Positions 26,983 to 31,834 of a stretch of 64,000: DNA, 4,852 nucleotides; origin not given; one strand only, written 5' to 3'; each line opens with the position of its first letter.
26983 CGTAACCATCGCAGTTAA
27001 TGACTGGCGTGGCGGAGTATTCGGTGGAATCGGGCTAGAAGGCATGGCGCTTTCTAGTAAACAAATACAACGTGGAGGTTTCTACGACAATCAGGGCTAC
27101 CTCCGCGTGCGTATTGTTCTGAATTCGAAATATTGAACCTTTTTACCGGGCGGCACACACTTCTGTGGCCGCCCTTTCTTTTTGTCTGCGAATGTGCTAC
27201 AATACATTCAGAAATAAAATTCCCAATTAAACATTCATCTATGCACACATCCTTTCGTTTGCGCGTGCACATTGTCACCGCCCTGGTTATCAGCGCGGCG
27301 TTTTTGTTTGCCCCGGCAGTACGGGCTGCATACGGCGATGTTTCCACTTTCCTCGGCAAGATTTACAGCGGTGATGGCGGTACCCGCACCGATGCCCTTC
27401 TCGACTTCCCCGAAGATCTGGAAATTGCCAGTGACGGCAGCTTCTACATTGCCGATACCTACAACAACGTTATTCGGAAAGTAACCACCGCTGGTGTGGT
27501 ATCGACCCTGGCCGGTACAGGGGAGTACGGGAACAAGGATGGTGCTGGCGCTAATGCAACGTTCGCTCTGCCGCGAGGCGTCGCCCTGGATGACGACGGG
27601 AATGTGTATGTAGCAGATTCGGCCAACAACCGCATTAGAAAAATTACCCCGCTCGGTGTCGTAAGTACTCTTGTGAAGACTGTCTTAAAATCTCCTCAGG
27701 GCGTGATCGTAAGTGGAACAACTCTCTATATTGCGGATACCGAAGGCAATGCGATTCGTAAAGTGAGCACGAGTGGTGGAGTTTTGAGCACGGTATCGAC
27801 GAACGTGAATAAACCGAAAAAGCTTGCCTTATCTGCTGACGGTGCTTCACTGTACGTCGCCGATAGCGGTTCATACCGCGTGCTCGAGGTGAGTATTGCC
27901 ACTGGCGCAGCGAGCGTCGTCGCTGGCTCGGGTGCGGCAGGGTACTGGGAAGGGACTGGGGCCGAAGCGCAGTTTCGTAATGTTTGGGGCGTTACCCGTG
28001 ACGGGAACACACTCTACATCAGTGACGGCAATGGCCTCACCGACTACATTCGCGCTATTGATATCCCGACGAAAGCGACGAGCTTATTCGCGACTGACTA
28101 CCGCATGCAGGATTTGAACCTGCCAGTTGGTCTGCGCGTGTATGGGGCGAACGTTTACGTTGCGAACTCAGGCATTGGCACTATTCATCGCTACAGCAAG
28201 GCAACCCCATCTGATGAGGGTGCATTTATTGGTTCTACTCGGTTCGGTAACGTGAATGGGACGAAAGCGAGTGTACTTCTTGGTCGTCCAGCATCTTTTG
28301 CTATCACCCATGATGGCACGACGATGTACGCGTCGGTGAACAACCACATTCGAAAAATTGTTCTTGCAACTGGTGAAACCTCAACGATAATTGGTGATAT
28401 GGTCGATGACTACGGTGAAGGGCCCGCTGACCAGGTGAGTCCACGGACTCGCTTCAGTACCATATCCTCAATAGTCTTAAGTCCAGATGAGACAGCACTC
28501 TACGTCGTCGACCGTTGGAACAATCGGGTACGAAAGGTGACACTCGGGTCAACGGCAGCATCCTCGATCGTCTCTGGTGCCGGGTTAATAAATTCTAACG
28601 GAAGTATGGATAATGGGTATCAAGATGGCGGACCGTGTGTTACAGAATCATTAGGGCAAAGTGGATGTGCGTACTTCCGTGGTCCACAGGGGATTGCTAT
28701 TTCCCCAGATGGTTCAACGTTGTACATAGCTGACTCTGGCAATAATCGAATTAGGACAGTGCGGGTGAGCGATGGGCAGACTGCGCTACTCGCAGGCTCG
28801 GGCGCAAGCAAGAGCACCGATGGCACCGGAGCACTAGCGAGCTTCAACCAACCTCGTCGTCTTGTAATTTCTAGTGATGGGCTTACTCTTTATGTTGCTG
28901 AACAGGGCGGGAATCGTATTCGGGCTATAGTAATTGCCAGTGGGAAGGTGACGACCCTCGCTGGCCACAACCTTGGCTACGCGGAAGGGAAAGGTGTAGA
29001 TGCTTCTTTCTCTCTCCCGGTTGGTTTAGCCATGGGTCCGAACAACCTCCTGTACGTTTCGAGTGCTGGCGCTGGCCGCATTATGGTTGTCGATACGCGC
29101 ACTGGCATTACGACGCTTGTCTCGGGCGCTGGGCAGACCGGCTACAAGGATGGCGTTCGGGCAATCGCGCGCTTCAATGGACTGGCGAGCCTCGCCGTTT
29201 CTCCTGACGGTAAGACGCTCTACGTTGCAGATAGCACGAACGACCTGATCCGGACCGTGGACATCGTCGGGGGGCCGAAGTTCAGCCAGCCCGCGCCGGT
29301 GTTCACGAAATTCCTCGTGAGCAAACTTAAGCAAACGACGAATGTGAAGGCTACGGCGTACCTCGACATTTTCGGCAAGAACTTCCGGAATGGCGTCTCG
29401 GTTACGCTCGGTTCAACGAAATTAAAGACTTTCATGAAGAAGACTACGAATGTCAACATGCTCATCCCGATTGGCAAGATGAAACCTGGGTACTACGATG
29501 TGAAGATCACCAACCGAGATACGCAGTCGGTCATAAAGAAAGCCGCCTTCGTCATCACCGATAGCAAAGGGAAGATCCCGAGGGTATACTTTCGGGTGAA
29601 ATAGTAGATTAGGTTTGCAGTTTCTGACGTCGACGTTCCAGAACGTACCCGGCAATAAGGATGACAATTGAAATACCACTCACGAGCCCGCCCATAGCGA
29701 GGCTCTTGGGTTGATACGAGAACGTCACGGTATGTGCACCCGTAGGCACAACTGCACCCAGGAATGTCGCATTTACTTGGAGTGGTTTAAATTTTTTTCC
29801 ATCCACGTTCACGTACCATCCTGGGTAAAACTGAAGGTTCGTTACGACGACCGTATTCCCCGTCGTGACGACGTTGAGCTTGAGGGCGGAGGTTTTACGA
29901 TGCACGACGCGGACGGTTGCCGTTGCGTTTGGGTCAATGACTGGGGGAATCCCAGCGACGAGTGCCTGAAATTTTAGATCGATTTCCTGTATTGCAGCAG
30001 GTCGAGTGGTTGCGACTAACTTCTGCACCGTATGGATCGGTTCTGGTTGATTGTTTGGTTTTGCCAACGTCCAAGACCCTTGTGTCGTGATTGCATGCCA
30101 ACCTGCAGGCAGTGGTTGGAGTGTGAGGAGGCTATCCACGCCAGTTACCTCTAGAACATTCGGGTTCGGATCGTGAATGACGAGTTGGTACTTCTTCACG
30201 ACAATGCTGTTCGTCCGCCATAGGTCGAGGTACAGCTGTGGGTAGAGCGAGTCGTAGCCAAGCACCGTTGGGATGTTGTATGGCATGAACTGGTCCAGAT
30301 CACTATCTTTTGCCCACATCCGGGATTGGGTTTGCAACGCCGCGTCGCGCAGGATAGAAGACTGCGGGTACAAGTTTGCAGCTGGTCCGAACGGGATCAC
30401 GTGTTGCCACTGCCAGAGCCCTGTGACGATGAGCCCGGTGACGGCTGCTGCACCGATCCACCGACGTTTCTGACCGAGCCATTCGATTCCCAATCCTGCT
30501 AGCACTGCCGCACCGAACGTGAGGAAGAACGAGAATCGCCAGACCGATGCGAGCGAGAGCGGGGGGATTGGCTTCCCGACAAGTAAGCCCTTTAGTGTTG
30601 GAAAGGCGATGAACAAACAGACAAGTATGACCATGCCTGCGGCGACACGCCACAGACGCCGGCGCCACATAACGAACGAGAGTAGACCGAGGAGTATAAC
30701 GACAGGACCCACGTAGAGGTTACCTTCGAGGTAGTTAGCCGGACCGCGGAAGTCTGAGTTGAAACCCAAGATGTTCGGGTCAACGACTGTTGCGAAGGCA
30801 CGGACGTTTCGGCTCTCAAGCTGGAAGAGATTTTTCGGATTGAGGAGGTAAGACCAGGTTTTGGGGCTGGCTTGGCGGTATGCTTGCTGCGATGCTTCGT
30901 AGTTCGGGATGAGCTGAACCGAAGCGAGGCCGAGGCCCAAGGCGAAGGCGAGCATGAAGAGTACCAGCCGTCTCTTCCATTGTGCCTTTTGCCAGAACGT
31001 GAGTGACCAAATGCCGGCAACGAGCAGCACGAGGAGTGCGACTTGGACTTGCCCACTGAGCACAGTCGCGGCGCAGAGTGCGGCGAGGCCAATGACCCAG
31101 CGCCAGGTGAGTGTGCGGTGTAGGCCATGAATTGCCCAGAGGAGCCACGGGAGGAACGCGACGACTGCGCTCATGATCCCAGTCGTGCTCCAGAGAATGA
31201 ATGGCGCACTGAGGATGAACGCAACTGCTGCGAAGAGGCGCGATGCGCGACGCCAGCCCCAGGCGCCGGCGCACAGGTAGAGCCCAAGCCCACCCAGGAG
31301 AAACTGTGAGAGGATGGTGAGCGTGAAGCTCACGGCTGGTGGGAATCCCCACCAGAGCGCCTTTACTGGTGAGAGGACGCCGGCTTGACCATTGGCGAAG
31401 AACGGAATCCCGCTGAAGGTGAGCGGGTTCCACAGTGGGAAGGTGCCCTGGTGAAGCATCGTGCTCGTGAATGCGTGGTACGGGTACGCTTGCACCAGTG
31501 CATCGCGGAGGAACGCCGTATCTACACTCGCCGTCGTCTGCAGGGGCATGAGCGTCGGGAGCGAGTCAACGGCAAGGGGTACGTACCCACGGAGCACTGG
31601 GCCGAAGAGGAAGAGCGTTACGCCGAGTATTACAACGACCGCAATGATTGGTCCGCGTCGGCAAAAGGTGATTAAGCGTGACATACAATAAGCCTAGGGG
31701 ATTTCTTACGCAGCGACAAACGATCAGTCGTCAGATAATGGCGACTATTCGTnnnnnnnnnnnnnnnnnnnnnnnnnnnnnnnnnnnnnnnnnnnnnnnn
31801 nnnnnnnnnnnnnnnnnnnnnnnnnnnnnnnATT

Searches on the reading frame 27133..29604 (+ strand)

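Call 48: search_protein_families(library=pfam, proteins=[window:27133-29604:+], max_evalue=0.00001)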
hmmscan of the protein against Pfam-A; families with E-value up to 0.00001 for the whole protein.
window:27133-29604:+ (823 aa): 7 families
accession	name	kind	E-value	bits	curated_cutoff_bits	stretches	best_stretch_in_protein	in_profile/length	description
PF01436.27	NHL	-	1.9e-37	125.8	20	1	144-170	1-27/28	NHL repeat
PF25021.1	TEN_NHL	-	1.5e-31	110.1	27.1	0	137-183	134-178/357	Teneurin NHL domain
PF08450.18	SGL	-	1.6e-23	84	26.3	0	85-196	128-235/246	SMP-30/Gluconolactonase/LRE-like region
PF10282.15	Lactonase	-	5.7e-12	45.9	21.7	0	517-608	245-329/344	Lactonase, 7-bladed beta-propeller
PF24684.1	Vgb_lyase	-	7.2e-10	38.6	50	0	96-242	144-280/290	Virginiamycin B lyase family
PF01731.26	Arylesterase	-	1e-08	35.7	21.3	0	515-545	53-83/86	Arylesterase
PF13449.12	Phytase-like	-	1.9e-07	31.7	27.6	0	631-699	72-141/284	Esterase-like activity of phytase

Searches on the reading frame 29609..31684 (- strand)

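Call 48: search_protein_families(library=pfam, proteins=[window:29609-31684:-], max_evalue=0.00001)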
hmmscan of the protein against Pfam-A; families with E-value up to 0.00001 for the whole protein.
window:29609-31684:- (691 aa): 2 families
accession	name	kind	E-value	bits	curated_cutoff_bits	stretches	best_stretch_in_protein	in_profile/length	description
PF09586.16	YfhO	-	2.6e-15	56.3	28.5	1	591-669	756-835/835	Bacterial membrane protein YfhO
PF10131.15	PTPS_related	-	6.5e-07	28.6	26.4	1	106-471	14-351/621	6-pyruvoyl-tetrahydropterin synthase related domain; membrane protein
